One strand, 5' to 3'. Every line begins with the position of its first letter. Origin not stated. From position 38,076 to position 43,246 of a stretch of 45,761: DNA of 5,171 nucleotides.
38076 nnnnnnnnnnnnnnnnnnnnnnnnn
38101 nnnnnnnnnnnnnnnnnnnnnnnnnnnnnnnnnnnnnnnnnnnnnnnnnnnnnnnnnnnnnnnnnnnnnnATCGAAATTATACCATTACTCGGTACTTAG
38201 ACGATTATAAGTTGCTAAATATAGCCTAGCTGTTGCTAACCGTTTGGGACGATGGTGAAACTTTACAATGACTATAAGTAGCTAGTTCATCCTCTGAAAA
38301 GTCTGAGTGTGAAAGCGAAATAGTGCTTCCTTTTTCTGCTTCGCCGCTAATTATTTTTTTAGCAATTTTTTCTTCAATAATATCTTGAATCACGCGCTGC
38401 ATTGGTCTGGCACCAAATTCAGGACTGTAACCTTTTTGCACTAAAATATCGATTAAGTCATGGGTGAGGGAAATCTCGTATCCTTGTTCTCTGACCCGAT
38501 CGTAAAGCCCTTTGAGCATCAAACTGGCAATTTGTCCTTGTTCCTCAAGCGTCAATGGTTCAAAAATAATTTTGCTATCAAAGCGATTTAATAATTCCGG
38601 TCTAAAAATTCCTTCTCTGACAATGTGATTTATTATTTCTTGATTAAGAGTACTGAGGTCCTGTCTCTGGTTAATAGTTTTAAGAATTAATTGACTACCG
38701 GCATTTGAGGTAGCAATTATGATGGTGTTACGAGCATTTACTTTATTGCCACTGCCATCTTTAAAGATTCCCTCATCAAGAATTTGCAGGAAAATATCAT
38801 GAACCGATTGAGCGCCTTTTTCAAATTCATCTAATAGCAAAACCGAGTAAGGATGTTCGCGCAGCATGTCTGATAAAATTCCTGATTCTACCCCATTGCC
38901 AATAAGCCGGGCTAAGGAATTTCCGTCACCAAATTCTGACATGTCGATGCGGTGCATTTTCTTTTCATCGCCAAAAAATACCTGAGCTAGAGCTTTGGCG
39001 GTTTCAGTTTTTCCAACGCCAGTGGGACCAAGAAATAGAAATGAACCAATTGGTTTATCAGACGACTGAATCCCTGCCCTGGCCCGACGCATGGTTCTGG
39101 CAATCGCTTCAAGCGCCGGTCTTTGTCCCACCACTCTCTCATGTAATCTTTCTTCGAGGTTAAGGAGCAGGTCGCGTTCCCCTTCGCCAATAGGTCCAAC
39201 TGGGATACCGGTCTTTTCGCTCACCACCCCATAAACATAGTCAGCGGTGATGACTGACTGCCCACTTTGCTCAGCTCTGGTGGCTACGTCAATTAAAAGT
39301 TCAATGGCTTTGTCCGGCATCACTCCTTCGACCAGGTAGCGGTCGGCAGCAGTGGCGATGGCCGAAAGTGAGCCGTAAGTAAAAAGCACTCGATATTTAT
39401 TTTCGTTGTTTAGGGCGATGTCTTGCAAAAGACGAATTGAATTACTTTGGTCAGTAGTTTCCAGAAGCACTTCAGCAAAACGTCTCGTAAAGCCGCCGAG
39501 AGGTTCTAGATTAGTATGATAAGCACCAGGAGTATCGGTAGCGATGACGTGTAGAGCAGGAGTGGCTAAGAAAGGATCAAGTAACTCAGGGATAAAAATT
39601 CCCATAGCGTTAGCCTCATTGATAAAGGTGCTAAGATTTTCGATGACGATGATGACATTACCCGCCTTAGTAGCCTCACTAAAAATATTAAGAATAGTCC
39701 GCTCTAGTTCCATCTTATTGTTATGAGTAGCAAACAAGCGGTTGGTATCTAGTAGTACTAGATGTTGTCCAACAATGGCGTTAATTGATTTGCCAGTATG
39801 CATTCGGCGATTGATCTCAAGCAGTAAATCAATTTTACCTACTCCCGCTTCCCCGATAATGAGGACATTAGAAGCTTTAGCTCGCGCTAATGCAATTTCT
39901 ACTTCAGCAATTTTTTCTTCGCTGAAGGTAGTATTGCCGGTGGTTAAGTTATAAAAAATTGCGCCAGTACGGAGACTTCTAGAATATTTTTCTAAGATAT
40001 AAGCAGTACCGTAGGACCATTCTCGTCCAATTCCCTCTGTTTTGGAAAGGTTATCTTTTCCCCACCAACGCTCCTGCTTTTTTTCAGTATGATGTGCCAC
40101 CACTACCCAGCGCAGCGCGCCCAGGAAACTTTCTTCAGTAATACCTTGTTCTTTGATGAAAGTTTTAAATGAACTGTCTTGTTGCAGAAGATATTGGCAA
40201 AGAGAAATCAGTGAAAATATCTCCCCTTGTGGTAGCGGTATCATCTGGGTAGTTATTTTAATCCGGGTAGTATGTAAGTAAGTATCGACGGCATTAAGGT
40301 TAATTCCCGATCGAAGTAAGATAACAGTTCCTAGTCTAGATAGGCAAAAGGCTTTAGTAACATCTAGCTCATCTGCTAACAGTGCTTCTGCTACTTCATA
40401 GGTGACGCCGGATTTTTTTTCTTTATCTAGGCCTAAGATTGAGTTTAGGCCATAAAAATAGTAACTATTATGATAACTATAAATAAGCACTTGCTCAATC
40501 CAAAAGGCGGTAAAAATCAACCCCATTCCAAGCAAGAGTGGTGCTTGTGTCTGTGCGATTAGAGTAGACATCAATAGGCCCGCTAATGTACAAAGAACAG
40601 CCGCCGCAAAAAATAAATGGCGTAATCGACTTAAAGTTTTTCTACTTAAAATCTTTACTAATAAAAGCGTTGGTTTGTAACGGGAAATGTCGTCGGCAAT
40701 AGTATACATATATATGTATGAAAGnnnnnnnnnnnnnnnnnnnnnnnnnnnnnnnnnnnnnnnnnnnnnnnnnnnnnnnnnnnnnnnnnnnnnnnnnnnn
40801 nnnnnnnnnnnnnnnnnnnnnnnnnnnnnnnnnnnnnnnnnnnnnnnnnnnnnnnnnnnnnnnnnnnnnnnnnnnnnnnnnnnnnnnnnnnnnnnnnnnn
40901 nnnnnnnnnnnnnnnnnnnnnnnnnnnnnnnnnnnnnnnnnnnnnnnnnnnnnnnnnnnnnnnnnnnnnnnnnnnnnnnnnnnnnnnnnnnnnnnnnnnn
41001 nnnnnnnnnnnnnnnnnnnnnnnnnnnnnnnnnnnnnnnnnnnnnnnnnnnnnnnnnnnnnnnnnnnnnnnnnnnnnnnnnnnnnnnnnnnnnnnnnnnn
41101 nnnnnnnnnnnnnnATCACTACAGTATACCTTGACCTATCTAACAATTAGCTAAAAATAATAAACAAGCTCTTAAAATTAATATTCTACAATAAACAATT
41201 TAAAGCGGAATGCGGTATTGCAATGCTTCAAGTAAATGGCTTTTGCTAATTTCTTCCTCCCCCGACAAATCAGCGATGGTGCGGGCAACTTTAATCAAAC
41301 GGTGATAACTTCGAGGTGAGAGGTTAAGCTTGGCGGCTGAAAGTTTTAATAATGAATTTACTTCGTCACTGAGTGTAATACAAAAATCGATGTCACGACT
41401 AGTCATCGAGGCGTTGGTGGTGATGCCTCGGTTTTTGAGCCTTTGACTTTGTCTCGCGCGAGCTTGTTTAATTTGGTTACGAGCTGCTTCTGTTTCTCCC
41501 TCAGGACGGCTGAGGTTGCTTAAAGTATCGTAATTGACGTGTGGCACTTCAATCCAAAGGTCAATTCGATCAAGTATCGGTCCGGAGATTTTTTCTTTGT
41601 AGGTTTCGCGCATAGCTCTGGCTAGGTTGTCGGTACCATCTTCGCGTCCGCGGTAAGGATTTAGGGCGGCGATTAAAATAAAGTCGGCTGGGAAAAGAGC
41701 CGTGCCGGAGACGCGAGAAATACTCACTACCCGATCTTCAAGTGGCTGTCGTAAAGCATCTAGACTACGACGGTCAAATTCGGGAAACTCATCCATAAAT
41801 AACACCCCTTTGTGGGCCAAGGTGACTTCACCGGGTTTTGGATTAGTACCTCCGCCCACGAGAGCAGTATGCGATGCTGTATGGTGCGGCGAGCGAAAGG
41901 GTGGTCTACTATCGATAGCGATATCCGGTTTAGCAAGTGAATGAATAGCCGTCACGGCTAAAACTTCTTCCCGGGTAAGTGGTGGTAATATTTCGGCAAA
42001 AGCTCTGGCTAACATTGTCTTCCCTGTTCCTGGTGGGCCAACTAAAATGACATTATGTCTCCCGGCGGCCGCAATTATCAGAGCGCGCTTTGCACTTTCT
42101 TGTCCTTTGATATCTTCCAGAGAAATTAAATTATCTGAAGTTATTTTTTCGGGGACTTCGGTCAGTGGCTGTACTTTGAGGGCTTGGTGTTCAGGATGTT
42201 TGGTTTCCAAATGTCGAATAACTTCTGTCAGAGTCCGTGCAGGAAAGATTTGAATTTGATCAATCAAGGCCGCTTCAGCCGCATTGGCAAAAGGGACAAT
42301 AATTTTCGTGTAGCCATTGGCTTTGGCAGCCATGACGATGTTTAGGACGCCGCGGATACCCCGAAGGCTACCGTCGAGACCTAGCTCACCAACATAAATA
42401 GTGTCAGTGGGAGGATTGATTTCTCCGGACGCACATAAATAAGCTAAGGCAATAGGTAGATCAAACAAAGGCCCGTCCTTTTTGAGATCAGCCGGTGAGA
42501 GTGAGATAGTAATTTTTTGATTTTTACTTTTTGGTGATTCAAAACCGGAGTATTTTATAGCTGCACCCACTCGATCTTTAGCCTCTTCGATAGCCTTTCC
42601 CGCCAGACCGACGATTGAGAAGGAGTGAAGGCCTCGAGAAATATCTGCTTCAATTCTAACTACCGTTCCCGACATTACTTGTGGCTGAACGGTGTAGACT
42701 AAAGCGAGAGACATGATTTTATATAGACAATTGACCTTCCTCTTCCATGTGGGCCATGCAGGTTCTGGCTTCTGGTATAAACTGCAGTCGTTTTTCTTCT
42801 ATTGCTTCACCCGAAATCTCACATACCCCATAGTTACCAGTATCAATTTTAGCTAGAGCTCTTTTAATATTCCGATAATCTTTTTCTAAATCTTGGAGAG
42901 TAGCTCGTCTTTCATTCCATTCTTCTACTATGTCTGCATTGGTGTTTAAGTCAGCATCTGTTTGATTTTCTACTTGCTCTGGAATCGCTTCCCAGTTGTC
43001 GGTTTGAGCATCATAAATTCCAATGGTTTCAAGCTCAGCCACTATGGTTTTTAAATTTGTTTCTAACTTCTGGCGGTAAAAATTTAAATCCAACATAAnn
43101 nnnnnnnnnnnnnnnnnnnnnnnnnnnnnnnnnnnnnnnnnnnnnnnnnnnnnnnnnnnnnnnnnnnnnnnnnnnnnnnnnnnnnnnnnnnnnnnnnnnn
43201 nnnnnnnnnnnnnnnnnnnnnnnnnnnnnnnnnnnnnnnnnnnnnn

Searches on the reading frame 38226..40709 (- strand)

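Call 6: search_protein_families(library=pfam, proteins=[window:38226-40709:-], max_evalue=0.01)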
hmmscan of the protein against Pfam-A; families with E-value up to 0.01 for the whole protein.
window:38226-40709:- (827 aa): 15 families
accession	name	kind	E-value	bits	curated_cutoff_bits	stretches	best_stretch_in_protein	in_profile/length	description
PF07724.20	AAA_2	-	2.5e-41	141.9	27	1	552-712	1-165/166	AAA domain (Cdc48 subfamily)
PF10431.15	ClpB_D2-small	-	2.5e-22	79.2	21.9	1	719-798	1-80/81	C-terminal, D2-small domain, of ClpB protein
PF07728.20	AAA_5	-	7.3e-10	39.4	22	1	557-672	2-125/139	AAA domain (dynein-related subfamily)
PF00004.35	AAA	-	1.9e-09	38.5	21.2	1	558-682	2-122/131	ATPase family associated with various cellular activities (AAA)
PF00158.32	Sigma54_activat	-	2.6e-06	27.7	20.2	1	541-685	9-158/168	Sigma-54 interaction domain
PF17871.7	AAA_lid_9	-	7.4e-06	26.3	22.8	1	421-480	2-61/104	AAA lid domain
PF13191.12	AAA_16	-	3.7e-05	24.7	32.6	0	264-304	6-49/167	AAA ATPase domain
PF12775.13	AAA_7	-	0.00053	20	25.8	0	556-606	35-85/181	P-loop containing dynein motor region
PF13401.12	AAA_22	-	0.00073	20.3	27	0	557-619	8-66/130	AAA domain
PF20030.5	bpMoxR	-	0.00098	18.7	27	0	558-670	35-146/205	MoxR domain in the MoxR-vWA-beta-propeller ternary systems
PF13238.12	AAA_18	-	0.0016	19.4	29.4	0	282-357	1-78/128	AAA domain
PF20720.3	nSTAND3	-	0.0066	16.6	27.2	0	558-589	21-52/155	Novel STAND NTPase 3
PF01695.23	IstB_IS21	-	0.0068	16.4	24.1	0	558-577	96-115/238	IstB-like ATP binding protein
PF13479.12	AAA_24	-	0.0073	16.6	27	0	558-630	6-74/195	AAA domain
PF13177.12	DNA_pol3_delta2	-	0.0096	16.4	27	0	549-585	14-50/161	DNA polymerase III, delta subunit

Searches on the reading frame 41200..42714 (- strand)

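Call 6: search_protein_families(library=pfam, proteins=[window:41200-42714:-], max_evalue=0.01)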
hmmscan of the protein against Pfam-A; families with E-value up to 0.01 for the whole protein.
window:41200-42714:- (504 aa): 18 families
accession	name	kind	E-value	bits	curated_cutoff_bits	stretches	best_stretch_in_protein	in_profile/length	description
PF01078.27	Mg_chelatase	-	5e-77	258.4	20.3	1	199-397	2-206/207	Magnesium chelatase, subunit ChlI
PF13541.12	ChlI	-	2e-40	137.9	27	1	21-144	1-121/121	Subunit ChlI of Mg-chelatase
PF13335.12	Mg_chelatase_C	-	1.7e-26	93.1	26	1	407-501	3-94/94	Magnesium chelatase, subunit ChlI C-terminal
PF00493.29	MCM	-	7.7e-12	45.2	23.3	1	293-388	113-202/224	MCM P-loop domain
PF07728.20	AAA_5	-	1.1e-11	45.3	22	1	221-359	1-130/139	AAA domain (dynein-related subfamily)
PF05362.19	Lon_C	-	3.2e-09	37.1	21.1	1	14-168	38-201/205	Lon protease (S16) C-terminal proteolytic domain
PF00158.32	Sigma54_activat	-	6.9e-07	29.5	20.2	1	214-352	17-142/168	Sigma-54 interaction domain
PF00004.35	AAA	-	4.2e-06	27.7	21.2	1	222-313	1-69/131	ATPase family associated with various cellular activities (AAA)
PF13191.12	AAA_16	-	1.4e-05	26.1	32.6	1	215-243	19-48/167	AAA ATPase domain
PF13401.12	AAA_22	-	0.00012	22.9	27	1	219-256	5-41/130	AAA domain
PF13604.12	AAA_30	-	0.00013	22.2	27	1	205-328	6-115/191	AAA domain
PF05496.18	RuvB_N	-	0.00023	21.4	27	0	199-241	6-55/159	Holliday junction DNA helicase RuvB P-loop domain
PF20030.5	bpMoxR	-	0.0004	20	27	1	209-243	21-55/205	MoxR domain in the MoxR-vWA-beta-propeller ternary systems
PF13245.12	AAA_19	-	0.00055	20.6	25.1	1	213-314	5-103/134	AAA domain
PF01695.23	IstB_IS21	-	0.00056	19.9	24.1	1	219-240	92-113/238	IstB-like ATP binding protein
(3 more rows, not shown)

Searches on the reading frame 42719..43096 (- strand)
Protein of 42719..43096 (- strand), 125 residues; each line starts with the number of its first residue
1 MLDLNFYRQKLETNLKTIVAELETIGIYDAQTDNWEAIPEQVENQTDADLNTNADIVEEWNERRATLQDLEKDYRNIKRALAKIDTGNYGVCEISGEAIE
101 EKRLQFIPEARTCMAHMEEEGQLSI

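Call 6: search_protein_families(library=pfam, proteins=[window:42719-43096:-], max_evalue=0.01)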
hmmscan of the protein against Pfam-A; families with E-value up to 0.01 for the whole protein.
window:42719-43096:- (125 aa): 2 families
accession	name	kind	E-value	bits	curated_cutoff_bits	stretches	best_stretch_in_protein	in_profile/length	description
PF01258.23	zf-dskA_traR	-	1.4e-07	31.9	24.9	1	87-114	1-28/36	Prokaryotic dksA/traR C4-type zinc finger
PF09177.16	STX6_10_61_N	-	0.0022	18.9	29.4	1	33-118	22-99/99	Syntaxin 6/10/61, N-terminal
